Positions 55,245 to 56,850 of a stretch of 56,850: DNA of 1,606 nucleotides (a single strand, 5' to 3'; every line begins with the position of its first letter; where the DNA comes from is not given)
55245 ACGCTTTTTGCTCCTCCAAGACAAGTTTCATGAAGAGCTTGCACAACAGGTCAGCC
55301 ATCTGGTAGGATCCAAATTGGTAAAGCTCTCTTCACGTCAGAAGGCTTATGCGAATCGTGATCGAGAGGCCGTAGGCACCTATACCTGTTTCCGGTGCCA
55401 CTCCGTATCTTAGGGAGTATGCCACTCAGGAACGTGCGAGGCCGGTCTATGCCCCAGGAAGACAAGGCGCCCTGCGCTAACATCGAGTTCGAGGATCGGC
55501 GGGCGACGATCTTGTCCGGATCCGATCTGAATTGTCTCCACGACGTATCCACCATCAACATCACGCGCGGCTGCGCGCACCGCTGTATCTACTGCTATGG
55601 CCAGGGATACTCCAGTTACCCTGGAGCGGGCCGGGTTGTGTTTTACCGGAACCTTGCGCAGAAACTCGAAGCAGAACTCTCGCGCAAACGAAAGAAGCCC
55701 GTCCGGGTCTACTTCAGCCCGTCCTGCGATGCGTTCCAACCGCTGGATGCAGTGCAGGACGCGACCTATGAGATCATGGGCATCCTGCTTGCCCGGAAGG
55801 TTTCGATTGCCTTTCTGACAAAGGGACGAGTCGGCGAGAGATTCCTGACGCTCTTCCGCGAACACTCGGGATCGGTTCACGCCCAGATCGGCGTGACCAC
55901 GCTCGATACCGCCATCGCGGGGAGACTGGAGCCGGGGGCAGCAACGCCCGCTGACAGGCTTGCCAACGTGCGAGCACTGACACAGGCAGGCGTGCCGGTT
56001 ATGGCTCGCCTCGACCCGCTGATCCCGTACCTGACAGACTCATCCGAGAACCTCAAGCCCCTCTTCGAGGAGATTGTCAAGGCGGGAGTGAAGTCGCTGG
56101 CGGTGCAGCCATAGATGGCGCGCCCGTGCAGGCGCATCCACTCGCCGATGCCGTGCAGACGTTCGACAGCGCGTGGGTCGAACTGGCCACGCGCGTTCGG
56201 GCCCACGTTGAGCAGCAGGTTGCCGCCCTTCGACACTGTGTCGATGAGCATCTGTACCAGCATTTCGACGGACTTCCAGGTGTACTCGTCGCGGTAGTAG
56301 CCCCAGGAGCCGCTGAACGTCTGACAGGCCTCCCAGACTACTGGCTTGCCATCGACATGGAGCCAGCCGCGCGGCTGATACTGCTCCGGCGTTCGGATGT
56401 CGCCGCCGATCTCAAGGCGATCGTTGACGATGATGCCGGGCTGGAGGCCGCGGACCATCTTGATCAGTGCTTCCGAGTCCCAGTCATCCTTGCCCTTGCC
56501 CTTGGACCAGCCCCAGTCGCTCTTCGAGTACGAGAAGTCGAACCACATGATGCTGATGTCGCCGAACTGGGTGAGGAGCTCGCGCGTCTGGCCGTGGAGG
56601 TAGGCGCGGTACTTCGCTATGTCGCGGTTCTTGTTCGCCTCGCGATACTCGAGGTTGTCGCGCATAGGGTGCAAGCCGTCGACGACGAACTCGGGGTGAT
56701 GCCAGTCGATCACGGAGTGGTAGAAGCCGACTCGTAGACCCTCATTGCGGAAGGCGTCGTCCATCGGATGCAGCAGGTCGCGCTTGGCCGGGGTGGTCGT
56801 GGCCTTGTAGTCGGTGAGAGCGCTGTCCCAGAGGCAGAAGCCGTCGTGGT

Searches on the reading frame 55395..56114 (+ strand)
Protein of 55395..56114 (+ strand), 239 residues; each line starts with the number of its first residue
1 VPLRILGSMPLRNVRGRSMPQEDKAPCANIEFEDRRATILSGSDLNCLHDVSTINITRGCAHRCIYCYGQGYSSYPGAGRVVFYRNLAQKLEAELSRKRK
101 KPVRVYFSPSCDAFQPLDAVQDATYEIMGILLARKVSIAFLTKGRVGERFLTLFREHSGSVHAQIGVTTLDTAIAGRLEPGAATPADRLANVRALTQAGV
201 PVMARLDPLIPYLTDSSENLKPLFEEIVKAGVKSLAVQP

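Call 3: search_protein_families(library=pfam, proteins=[window:55395-56114:+], max_evalue=0.01)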
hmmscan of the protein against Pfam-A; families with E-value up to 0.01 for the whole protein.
window:55395-56114:+ (239 aa): 2 families
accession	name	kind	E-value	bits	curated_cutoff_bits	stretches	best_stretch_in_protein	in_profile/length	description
PF04055.27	Radical_SAM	-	5.2e-11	43.4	29.5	1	54-217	1-158/166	Radical SAM superfamily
PF20903.3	SPL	-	0.00069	19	27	1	54-228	81-251/338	Spore photoproduct lyase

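Call 8: search_protein_families(library=ncbifam, proteins=[window:55395-56114:+], max_evalue=0.01)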
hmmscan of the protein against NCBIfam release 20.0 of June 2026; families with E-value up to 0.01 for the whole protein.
window:55395-56114:+ (239 aa): 8 families
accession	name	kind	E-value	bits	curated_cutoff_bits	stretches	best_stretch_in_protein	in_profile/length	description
NF033668.1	rSAM_PA0069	hypoth_equivalog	2.9e-31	108.7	360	1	28-234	35-248/348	PA0069 family radical SAM protein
NF038135.1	rSAM_Rv2578c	equivalog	3.4e-27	95.3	430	1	53-237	63-257/317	Rv2578c family radical SAM protein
NF038136.1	rSAM_Rv_intein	exception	2.4e-23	82.8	700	1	80-237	355-514/574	intein-containing Rv2578c family radical SAM protein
TIGR04470.1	rSAM_mob_pairB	equivalog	1.4e-06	27.9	410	1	53-217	21-183/285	radical SAM mobile pair protein B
NF007483.0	PRK10076.1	equivalog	0.00051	19.3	326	0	189-236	196-242/292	[formate-C-acetyltransferase]-activating enzyme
NF040542.1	rSAM_RCCLKC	equivalog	0.0015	17.7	450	1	51-77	180-204/423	arsinothricin biosynthesis radical SAM protein ArsL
TIGR04013.1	B12_SAM_MJ_1487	hypoth_equivalog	0.0091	14.9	251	0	51-67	151-167/382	TIGR04013 family B12-binding domain/radical SAM domain-containing protein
NF053639.1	Mfer334_fam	equivalog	0.0095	15.8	260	0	199-237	154-192/209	pseudomurein biosynthesis protein PmurB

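Call 9: search_protein_families(library=padloc, proteins=[window:55395-56114:+], max_evalue=0.01)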
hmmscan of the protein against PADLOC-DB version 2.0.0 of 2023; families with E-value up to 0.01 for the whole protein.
window:55395-56114:+ (239 aa): 0 families

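Call 10: search_protein_families(library=phrogs, proteins=[window:55395-56114:+], max_evalue=0.01)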
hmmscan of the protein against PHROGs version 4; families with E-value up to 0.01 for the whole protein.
window:55395-56114:+ (239 aa): 2 families
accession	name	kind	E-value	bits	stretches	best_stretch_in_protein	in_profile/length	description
phrog_13321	-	unknown function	8.4e-28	98.4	1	47-235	39-230/307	-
phrog_9252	-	DNA, RNA and nucleotide metabolism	3.6e-11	43.5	1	59-235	124-298/480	DNA repair photolyase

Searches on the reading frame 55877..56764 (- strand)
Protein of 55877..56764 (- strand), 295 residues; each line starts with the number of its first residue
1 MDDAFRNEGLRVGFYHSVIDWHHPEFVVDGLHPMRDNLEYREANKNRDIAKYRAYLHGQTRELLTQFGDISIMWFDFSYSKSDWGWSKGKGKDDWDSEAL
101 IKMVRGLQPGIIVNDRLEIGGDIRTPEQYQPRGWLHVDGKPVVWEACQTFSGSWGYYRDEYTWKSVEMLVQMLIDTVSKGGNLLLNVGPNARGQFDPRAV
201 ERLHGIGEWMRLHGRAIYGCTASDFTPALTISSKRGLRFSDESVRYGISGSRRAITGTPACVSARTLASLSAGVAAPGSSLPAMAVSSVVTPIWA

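Call 3: search_protein_families(library=pfam, proteins=[window:55877-56764:-], max_evalue=0.01)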
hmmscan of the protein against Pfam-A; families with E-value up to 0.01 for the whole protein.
window:55877-56764:- (295 aa): 1 family
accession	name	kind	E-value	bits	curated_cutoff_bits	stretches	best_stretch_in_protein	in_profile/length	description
PF01120.23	Alpha_L_fucos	-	1.8e-47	162.9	25.2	1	2-214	147-344/345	Alpha-L-fucosidase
